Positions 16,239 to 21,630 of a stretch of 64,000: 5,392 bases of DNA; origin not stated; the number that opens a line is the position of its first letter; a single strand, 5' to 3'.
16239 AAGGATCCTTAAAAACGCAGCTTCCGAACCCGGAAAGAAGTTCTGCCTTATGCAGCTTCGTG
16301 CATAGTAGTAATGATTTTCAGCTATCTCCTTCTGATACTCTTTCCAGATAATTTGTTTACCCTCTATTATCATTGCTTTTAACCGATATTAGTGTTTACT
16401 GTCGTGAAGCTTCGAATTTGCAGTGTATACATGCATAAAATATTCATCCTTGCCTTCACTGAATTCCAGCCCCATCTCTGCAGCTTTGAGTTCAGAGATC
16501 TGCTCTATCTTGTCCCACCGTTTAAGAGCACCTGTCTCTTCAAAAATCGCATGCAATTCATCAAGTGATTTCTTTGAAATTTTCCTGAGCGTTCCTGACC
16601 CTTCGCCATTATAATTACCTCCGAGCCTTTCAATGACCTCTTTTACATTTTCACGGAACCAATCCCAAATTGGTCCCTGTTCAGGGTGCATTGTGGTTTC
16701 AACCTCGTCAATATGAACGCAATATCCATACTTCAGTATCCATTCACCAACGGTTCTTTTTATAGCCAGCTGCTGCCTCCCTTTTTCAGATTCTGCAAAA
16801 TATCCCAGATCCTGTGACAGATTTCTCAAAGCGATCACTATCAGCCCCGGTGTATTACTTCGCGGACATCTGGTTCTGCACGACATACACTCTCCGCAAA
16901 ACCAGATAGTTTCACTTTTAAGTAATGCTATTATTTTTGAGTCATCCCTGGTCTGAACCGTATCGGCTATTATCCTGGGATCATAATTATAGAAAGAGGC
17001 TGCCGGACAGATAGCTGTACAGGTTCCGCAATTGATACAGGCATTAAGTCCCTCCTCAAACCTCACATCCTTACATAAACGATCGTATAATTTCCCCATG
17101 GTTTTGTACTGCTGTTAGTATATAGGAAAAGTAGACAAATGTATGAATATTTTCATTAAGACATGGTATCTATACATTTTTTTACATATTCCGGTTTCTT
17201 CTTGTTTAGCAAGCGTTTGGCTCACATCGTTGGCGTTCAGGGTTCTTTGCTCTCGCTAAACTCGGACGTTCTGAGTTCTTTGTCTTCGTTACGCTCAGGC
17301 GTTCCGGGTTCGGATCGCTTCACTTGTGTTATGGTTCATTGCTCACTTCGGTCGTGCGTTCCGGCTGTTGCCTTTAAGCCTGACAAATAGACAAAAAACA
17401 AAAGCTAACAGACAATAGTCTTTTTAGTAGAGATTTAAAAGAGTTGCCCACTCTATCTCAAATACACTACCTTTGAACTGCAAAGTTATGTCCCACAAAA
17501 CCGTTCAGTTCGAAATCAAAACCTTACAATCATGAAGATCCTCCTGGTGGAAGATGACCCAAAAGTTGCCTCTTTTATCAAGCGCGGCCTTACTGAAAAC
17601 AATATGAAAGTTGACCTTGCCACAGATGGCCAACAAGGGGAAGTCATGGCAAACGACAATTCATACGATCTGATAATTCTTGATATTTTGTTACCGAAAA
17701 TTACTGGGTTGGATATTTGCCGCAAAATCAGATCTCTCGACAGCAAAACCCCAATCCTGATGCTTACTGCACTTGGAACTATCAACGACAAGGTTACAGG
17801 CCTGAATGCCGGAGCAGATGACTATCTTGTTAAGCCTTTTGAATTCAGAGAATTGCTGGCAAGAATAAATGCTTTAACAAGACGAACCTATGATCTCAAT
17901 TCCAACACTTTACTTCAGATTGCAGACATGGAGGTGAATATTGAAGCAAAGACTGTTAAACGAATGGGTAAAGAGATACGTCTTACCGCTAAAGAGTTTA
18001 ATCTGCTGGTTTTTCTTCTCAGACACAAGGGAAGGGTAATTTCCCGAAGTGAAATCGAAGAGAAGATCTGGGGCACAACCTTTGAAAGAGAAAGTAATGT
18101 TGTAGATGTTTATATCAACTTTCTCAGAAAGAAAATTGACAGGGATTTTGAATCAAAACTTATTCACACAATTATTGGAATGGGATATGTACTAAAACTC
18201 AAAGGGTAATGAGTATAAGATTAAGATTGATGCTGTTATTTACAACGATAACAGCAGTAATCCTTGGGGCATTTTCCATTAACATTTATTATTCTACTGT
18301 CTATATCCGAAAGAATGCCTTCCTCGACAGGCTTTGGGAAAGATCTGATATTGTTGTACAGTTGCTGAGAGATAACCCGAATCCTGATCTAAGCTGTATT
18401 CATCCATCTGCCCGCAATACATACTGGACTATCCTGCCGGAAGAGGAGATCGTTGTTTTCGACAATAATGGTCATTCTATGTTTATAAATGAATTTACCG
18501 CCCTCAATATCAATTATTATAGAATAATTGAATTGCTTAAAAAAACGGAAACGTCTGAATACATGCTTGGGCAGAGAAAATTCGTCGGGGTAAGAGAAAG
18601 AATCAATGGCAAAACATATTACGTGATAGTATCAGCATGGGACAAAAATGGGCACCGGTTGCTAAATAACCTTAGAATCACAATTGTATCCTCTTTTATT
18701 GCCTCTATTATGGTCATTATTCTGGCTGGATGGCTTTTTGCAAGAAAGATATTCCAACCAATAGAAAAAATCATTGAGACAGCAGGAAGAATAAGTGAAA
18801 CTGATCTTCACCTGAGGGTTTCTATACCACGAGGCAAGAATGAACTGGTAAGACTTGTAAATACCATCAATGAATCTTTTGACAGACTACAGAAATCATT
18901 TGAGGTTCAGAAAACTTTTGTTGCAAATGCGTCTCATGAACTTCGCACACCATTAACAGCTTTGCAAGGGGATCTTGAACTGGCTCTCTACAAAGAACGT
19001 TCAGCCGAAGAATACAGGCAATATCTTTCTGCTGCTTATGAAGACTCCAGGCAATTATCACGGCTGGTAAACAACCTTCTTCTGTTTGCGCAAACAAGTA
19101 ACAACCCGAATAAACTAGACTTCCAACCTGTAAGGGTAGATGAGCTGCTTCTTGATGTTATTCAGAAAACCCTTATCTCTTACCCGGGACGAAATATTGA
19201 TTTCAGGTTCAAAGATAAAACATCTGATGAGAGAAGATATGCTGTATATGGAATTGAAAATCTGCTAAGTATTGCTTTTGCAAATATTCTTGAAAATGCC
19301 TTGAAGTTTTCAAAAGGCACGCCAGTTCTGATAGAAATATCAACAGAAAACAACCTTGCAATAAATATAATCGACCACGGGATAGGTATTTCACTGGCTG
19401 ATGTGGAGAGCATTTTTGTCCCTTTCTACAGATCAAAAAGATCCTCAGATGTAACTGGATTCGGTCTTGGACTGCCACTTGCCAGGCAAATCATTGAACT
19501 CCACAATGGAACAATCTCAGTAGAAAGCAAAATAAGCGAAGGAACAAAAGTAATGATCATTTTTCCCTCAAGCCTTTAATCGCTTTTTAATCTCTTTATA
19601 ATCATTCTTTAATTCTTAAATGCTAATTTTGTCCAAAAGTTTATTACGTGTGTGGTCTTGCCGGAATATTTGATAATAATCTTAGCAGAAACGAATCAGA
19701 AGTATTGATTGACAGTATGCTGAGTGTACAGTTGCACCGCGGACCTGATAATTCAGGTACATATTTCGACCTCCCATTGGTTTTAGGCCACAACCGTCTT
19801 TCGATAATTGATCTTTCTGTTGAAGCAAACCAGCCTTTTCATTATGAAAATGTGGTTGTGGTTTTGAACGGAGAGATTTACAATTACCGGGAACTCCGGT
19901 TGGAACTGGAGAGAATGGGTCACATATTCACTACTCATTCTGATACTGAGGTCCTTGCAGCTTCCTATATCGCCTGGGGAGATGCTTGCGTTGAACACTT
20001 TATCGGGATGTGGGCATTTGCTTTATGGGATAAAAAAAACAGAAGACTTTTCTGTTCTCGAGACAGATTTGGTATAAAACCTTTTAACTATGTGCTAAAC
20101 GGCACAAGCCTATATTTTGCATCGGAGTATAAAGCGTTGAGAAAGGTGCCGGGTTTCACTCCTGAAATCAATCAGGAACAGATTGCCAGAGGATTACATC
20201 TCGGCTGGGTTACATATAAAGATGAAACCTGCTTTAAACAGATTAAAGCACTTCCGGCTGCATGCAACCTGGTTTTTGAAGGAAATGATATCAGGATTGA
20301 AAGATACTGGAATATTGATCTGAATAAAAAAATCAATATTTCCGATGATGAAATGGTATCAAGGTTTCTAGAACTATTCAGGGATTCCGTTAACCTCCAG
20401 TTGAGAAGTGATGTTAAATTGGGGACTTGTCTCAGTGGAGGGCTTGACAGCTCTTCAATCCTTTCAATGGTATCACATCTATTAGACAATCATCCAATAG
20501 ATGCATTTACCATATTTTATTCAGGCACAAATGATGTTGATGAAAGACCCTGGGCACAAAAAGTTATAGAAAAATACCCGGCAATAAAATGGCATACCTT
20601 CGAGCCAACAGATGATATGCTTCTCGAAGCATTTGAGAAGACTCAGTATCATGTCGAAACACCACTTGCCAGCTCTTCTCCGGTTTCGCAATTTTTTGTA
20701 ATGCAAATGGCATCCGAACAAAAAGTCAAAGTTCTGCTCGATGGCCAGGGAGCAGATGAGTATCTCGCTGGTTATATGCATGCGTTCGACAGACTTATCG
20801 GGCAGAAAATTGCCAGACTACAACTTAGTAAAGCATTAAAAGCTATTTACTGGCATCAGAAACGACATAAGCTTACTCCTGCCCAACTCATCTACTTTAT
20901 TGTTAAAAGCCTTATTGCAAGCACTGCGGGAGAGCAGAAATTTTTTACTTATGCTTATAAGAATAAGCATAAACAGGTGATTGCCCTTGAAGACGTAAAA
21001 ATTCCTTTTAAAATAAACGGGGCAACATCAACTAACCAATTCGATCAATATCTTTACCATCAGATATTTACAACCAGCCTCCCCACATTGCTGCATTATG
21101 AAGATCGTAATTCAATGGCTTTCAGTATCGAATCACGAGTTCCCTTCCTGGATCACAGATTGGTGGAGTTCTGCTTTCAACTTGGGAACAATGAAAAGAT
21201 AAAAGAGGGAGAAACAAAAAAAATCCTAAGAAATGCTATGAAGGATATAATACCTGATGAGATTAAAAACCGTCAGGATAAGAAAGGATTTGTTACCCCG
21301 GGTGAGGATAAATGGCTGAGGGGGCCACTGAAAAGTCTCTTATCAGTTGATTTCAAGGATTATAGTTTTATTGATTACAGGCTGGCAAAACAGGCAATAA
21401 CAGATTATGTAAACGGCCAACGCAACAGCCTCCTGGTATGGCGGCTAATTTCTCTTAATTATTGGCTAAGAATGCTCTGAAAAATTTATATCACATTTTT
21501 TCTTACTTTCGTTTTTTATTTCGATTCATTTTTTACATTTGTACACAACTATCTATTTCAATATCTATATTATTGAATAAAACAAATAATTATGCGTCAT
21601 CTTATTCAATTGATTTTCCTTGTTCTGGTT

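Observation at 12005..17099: hdrC-hdrB-hdrA-like operon ending in a membrane-anchored HdrE/D (DsrM/K)-like fusion in a Bacteroidota genome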

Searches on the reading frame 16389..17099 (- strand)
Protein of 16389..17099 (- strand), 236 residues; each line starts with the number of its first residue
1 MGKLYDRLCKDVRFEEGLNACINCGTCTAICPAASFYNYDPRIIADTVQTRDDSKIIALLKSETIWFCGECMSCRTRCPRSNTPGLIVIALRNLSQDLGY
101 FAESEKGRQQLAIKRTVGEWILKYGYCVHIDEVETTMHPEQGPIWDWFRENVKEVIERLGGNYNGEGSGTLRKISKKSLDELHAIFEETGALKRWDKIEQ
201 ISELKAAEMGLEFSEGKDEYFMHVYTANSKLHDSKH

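Call 4: search_protein_families(library=pfam, proteins=[window:16389-17099:-])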
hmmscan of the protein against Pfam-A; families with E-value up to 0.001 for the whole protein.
window:16389-17099:- (236 aa): 8 families
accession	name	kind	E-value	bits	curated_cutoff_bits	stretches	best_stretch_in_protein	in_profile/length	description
PF13183.11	Fer4_8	-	5.6e-10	40.1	27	1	18-80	2-66/68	4Fe-4S dicluster domain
PF13187.11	Fer4_9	-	7.3e-08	32.8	27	1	20-81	1-50/52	4Fe-4S dicluster domain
PF13484.11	Fer4_16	-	1.6e-07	32.4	30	0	68-129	2-61/66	4Fe-4S double cluster binding domain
PF13534.11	Fer4_17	-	7.7e-07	30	22.2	1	20-80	1-58/61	4Fe-4S dicluster domain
PF13237.11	Fer4_10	-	1.7e-06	28.3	25.5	1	19-79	7-53/53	4Fe-4S dicluster domain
PF12838.12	Fer4_7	-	0.00015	22.6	27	1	21-80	2-50/52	4Fe-4S dicluster domain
PF12797.12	Fer4_2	-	0.00023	21.4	24.5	1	19-33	8-22/22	4Fe-4S binding domain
PF12800.12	Fer4_4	-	0.00093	19.8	24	1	19-33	2-16/17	4Fe-4S binding domain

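Call 5: search_protein_families(library=ncbifam, proteins=[window:16389-17099:-], max_evalue=0.01)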
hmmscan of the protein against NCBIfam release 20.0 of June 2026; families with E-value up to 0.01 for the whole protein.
window:16389-17099:- (236 aa): 18 families
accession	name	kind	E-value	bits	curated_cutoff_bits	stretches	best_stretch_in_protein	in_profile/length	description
NF041779.1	hetero_SS_HdrC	equivalog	3.3e-25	88.7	350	1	17-200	29-193/198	ferredoxin:CoB-CoM heterodisulfide reductase subunit HdrC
NF041890.1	hdrC_Methbact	equivalog_domain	2.7e-21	76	270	1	6-199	14-191/192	ferredoxin:CoB-CoM heterodisulfide reductase subunit HdrC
TIGR03290.1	CoB_CoM_SS_C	equivalog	9.6e-18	64.5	160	1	19-138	2-109/144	CoB--CoM heterodisulfide reductase subunit C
NF038018.1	qmoC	equivalog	3.9e-10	39.7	300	1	16-94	15-90/360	quinone-interacting membrane-bound oxidoreductase complex subunit QmoC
NF004898.0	PRK06259.1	equivalog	3.1e-07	29.4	385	1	16-105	131-226/488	fumarate reductase (CoM/CoB) subunit TfrB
TIGR00384.1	dhsB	subfamily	1.8e-06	27.6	88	1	13-85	134-215/222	succinate dehydrogenase and fumarate reductase iron-sulfur protein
NF009226.0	PRK12576.1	equivalog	5.9e-06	25.8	344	1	20-100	155-242/317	succinate dehydrogenase/fumarate reductase iron-sulfur subunit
NF004616.0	PRK05950.1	subfamily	4.9e-05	22.6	228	1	16-92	144-230/238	succinate dehydrogenase iron-sulfur subunit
TIGR03379.1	glycerol3P_GlpC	equivalog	0.00029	19.7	279.9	1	16-93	2-79/397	anaerobic glycerol-3-phosphate dehydrogenase subunit GlpC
NF006808.0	PRK09326.1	equivalog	0.00031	19.7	444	1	19-114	12-97/341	F420H2 dehydrogenase subunit F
NF008369.0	PRK11168.1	equivalog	0.00053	19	278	1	15-81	7-73/401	anaerobic glycerol-3-phosphate dehydrogenase subunit C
NF040616.1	F420_dehyd_FpoF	exception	0.00093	18.3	475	1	19-80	11-66/337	F420H2 dehydrogenase subunit FpoF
NF058577.1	FdxA_fam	equivalog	0.001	19.2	65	1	19-33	36-50/52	4Fe-4S ferredoxin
TIGR00314.1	cdhA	equivalog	0.0016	16.3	781.3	1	10-82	390-453/784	CO dehydrogenase/acetyl-CoA synthase complex subunit alpha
NF040864.1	HgcB_ferredoxin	equivalog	0.0019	18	99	1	19-80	14-58/93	mercury methylation ferredoxin HgcB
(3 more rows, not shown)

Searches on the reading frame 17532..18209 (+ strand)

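Call 7: search_protein_families(library=pfam, proteins=[window:17532-18209:+])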
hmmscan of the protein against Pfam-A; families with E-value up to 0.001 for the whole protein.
window:17532-18209:+ (225 aa): 2 families
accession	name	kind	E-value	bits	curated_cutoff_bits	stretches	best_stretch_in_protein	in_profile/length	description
PF00072.30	Response_reg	-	2.8e-30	105.2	30.2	1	3-113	1-111/111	Response regulator receiver domain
PF00486.34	Trans_reg_C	-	1.4e-25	89.5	26.2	1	146-221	1-77/77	Transcriptional regulatory protein, C terminal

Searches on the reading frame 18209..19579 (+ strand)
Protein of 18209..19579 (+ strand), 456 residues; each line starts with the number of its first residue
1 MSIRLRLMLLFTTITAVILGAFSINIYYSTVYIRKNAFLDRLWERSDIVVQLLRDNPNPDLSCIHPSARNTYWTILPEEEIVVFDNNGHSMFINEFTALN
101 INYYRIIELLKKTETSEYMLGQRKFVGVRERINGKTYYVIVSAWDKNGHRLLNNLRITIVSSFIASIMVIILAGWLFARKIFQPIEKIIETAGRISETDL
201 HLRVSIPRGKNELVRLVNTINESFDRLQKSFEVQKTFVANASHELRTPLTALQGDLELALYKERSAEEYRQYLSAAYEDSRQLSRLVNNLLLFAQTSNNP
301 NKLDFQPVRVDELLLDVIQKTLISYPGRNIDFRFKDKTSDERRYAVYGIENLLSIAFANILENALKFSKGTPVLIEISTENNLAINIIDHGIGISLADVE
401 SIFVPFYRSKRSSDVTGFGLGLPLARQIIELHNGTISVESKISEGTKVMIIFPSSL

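Call 7: search_protein_families(library=pfam, proteins=[window:18209-19579:+])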
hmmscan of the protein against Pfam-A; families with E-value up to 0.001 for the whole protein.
window:18209-19579:+ (456 aa): 3 families
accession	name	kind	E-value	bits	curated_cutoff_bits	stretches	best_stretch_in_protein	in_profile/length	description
PF02518.31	HATPase_c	-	2.7e-24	86.2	26.4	1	350-454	3-109/111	Histidine kinase-, DNA gyrase B-, and HSP90-like ATPase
PF00512.31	HisKA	-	2.7e-18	66.2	26.9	1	234-295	2-62/66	His Kinase A (phospho-acceptor) domain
PF00672.30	HAMP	-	1.2e-08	35.6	25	1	176-228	1-52/53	HAMP domain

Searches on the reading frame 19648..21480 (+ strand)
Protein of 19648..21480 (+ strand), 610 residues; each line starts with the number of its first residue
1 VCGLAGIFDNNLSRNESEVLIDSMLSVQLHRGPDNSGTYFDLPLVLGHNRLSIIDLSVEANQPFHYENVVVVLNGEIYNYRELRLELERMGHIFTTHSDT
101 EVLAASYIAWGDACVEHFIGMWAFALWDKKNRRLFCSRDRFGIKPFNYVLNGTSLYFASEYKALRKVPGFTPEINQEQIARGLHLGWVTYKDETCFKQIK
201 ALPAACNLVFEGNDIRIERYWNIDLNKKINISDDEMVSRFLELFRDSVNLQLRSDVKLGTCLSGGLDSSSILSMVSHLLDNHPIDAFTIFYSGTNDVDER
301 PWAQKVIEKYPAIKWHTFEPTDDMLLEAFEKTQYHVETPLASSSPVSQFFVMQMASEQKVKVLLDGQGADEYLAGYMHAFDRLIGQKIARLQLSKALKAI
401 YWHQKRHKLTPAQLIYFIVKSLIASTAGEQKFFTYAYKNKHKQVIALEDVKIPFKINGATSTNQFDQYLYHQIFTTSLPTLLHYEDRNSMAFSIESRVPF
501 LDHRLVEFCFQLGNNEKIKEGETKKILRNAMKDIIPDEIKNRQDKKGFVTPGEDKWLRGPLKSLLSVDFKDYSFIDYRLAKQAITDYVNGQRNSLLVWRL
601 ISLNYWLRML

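Call 7: search_protein_families(library=pfam, proteins=[window:19648-21480:+])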
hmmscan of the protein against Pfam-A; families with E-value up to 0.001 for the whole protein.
window:19648-21480:+ (610 aa): 3 families
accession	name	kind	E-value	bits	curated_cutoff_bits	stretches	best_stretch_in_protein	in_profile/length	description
PF00733.27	Asn_synthase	-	1e-70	239.6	21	1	240-608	2-354/354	Asparagine synthase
PF13537.11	GATase_7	-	7.7e-42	142.6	25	1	48-165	1-122/123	Glutamine amidotransferase domain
PF13522.11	GATase_6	-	9.9e-37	126.3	27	1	33-160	1-130/130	Glutamine amidotransferase domain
